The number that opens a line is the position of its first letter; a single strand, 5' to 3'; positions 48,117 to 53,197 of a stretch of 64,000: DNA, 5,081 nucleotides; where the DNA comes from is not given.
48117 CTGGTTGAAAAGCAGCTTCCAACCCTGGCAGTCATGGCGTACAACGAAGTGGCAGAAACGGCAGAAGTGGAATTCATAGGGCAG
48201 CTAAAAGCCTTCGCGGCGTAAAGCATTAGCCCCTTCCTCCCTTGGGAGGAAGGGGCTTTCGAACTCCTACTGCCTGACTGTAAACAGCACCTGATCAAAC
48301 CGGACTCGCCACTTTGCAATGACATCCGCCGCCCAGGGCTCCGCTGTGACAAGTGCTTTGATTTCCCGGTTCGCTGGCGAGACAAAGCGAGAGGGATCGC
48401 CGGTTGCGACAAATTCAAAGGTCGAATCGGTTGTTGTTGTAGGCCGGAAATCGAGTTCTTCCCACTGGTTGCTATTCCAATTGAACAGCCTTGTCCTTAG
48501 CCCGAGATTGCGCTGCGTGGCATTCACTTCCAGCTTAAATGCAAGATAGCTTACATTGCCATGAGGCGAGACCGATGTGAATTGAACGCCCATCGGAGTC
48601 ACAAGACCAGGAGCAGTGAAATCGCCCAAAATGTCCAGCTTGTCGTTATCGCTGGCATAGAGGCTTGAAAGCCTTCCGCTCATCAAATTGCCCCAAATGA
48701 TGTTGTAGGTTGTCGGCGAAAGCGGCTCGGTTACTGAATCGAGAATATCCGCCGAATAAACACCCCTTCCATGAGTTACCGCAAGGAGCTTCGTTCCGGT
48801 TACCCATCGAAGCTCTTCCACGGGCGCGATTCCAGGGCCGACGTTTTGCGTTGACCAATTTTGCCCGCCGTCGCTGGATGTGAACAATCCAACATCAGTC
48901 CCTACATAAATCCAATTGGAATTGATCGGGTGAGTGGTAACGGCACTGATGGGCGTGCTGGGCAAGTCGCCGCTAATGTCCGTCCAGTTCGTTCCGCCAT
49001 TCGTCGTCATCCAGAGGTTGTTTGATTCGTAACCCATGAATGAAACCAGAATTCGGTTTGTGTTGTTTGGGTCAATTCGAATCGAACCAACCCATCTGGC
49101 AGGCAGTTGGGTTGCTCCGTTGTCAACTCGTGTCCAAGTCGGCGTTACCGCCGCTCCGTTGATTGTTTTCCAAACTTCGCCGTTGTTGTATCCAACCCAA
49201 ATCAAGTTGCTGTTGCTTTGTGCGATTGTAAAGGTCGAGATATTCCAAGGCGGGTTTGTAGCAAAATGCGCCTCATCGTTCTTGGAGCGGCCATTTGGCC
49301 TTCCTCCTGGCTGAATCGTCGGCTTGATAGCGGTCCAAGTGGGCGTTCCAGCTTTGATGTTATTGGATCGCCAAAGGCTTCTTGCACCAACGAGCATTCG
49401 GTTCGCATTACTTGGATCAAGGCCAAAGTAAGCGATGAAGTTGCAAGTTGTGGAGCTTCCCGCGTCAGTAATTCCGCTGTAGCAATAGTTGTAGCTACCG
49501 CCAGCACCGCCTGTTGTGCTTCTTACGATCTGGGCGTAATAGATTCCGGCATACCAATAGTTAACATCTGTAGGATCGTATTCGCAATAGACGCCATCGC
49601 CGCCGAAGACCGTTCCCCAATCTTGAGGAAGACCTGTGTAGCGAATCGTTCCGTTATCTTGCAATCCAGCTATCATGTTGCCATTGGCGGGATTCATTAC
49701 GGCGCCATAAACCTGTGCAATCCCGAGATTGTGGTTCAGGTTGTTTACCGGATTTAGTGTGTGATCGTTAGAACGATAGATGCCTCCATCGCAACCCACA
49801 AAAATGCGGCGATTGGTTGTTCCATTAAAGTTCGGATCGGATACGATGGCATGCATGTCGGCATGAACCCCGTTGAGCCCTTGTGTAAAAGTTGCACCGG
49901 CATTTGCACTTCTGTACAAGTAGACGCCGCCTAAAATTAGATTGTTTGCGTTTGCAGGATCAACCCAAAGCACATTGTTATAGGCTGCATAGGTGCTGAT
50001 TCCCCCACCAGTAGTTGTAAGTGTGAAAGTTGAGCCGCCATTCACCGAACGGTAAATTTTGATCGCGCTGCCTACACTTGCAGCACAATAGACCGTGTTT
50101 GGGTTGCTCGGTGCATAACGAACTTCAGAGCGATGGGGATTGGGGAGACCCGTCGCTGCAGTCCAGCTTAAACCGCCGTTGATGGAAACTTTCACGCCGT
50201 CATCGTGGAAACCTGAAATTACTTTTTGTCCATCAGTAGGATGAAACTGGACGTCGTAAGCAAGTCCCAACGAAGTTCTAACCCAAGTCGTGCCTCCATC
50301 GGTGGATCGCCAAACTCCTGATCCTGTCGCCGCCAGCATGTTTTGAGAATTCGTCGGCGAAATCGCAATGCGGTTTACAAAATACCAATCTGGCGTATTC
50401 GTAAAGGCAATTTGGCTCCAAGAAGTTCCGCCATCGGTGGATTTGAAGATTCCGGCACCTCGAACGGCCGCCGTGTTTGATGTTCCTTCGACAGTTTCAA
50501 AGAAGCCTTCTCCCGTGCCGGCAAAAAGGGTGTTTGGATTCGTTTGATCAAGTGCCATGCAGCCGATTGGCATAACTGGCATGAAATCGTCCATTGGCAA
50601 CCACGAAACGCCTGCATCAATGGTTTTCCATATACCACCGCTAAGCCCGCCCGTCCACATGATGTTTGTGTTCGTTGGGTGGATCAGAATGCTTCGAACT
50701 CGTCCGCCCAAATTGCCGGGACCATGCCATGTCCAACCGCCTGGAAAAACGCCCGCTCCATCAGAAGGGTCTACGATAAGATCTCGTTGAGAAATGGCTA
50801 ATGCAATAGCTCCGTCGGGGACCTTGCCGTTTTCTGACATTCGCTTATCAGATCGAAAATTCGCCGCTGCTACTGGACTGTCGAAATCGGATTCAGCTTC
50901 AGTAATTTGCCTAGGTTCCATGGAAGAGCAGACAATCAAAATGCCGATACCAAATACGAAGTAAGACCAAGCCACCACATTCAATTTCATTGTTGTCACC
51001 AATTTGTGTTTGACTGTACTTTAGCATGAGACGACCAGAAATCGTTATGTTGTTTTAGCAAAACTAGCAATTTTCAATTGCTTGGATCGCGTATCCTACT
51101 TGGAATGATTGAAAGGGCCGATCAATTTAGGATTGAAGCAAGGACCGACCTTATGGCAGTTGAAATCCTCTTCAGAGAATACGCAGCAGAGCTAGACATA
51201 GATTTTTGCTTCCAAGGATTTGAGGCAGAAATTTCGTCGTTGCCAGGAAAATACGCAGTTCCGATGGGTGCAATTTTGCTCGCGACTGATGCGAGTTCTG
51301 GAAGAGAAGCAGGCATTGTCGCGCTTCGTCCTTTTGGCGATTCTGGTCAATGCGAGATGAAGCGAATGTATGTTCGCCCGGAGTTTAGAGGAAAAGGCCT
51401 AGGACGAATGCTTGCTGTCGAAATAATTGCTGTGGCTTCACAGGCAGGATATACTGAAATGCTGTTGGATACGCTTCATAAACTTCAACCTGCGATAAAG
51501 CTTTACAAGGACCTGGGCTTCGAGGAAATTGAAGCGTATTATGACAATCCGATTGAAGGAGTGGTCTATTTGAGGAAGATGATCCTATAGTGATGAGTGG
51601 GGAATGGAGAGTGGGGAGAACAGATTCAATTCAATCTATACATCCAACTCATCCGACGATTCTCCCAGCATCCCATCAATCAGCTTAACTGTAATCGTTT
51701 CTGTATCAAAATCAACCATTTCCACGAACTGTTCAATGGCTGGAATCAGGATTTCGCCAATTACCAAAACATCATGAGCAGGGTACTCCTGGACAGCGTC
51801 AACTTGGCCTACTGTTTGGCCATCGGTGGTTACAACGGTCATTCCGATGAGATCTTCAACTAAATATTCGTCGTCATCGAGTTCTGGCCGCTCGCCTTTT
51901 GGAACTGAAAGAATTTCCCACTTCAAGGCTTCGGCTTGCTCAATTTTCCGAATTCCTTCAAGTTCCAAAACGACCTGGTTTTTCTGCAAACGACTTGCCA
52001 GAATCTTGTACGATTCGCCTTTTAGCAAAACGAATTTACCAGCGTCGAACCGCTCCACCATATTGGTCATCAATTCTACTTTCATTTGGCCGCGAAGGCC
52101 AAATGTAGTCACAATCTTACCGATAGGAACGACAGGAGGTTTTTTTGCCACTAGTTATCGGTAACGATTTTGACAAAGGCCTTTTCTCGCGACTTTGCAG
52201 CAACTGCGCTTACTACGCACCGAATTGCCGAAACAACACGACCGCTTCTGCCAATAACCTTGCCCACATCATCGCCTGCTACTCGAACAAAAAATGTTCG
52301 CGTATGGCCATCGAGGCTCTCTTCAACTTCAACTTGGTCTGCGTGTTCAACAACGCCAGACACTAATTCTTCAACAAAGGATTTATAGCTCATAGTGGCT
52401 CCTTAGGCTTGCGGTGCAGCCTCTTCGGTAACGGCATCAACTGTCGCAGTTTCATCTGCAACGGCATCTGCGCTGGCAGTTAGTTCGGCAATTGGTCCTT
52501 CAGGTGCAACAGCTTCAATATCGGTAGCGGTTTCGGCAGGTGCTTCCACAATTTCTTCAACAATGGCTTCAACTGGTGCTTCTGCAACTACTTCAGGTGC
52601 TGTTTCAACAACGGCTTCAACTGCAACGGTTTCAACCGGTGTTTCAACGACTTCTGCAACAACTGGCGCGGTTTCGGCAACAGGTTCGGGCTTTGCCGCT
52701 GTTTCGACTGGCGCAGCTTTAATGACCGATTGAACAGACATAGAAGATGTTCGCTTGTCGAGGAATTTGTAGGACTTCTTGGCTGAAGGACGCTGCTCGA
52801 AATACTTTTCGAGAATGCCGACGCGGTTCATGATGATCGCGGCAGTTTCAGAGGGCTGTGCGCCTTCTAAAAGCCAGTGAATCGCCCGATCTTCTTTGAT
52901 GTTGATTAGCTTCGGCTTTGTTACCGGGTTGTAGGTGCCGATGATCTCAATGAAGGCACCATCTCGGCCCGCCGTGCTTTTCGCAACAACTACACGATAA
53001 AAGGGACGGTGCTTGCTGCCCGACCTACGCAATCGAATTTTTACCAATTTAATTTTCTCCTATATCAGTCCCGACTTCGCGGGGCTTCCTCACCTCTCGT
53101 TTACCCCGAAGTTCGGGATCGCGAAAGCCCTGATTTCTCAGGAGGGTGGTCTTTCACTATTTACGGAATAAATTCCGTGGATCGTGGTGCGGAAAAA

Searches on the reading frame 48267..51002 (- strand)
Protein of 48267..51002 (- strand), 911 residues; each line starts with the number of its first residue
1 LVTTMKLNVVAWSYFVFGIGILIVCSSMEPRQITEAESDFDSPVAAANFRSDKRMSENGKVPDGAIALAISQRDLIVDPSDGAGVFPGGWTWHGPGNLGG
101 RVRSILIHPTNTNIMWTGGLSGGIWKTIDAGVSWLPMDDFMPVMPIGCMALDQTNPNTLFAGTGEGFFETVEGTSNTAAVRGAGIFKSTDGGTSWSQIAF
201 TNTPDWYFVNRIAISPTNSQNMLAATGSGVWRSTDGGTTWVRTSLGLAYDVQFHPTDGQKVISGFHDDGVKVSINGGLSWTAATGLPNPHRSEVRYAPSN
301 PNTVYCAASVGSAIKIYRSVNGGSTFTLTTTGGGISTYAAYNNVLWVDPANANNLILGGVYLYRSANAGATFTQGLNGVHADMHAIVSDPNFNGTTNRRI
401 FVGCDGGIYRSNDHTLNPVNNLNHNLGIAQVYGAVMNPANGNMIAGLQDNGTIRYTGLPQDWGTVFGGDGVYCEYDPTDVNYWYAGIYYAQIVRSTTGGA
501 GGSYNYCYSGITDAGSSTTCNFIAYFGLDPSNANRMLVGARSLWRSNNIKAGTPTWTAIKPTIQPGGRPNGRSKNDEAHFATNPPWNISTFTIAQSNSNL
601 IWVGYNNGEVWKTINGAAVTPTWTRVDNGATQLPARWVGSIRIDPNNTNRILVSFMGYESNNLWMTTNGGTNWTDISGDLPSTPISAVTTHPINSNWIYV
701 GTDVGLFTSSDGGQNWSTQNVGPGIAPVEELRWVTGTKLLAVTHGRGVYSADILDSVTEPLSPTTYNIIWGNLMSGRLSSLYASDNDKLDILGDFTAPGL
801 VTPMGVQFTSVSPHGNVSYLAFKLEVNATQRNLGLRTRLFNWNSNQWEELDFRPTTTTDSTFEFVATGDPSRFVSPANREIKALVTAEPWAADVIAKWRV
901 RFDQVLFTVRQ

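Call 5: search_protein_families(library=pfam, proteins=[window:48267-51002:-], max_evalue=1)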
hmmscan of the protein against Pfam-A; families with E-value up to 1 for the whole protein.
window:48267-51002:- (911 aa): 2 families
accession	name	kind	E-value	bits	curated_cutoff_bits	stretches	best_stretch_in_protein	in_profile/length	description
PF15902.12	Sortilin-Vps10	-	5.2e-20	72.1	33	2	185-262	3-84/446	Sortilin, neurotensin receptor 3,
PF02012.26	BNR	-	0.26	11.9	27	0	707-718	1-12/12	BNR/Asp-box repeat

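Call 6: search_protein_families(library=ncbifam, proteins=[window:48267-51002:-], max_evalue=1)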
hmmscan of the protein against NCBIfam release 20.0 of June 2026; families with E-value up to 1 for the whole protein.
window:48267-51002:- (911 aa): 2 families
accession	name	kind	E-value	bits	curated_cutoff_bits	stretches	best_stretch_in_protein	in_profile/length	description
NF045728.1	glycosyl_F510_1955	equivalog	8.6e-30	103.8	175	4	656-725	108-179/246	F510_1955 family glycosylhydrolase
NF010237.0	PRK13684.1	equivalog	3.6e-05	23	326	2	662-744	110-191/334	photosynthesis system II assembly factor Ycf48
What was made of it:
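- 48267..51002 (-): Gene C: BNR/sortilin-Vps10-type beta-propeller protein of 911 aa with a hydrophobic N-terminus and the C-terminal module. Pfam Sortilin-Vps10 5e-20; NCBIfam F510_1955-family glycosylhydrolase 8.6e-30, below its cut-off (calls 5, 6).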

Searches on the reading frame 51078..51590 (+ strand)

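Call 71: search_protein_families(library=pfam, proteins=[window:51078-51590:+], max_evalue=0.001)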
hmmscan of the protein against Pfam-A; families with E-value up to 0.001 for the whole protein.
window:51078-51590:+ (170 aa): 5 families
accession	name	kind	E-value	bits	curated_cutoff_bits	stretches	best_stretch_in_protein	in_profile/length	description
PF13508.13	Acetyltransf_7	-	1.2e-13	51.7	27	1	66-150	5-84/84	Acetyltransferase (GNAT) domain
PF00583.31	Acetyltransf_1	-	1.8e-13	51.2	20.7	1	75-148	42-116/116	Acetyltransferase (GNAT) family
PF08445.16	FR47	-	2e-10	41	22.1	1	92-155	22-84/86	FR47-like protein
PF13673.13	Acetyltransf_10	-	1.2e-06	28.9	23.6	1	77-153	42-112/128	Acetyltransferase (GNAT) domain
PF14542.12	Acetyltransf_CG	-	0.00073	20.1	30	0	88-125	21-58/80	GCN5-related N-acetyl-transferase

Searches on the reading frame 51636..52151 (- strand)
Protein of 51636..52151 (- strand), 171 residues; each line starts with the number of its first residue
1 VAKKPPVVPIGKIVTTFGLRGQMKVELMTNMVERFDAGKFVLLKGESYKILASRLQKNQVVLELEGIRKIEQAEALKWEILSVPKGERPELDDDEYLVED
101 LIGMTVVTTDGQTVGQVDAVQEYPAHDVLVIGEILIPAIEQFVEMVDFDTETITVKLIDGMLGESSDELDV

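Call 71: search_protein_families(library=pfam, proteins=[window:51636-52151:-], max_evalue=0.001)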
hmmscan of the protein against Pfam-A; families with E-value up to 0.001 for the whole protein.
window:51636-52151:- (171 aa): 3 families
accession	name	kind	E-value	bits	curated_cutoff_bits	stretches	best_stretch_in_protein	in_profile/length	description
PF01782.24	RimM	-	3.8e-17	62.8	23.5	1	10-85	2-82/84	RimM N-terminal domain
PF24986.1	PRC_RimM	-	2e-13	50.2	27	1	99-160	2-68/69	RimM PRC barrel domain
PF05239.21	PRC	-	2.9e-06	27.6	21.2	1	94-131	2-40/78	PRC-barrel domain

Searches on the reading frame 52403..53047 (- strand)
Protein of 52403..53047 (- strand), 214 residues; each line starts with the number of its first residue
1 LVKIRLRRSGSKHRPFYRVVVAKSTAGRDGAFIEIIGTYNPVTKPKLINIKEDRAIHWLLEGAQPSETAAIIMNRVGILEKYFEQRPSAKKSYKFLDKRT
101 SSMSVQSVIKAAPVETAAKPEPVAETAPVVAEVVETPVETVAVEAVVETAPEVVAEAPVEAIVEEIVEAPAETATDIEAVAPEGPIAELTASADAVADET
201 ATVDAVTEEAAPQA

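Call 71: search_protein_families(library=pfam, proteins=[window:52403-53047:-], max_evalue=0.001)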
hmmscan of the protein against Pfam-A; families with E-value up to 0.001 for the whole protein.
window:52403-53047:- (214 aa): 1 family
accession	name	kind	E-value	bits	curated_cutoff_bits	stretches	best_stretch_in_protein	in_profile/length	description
PF00886.24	Ribosomal_S16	-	3.7e-23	81.6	27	1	8-66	1-62/62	Ribosomal protein S16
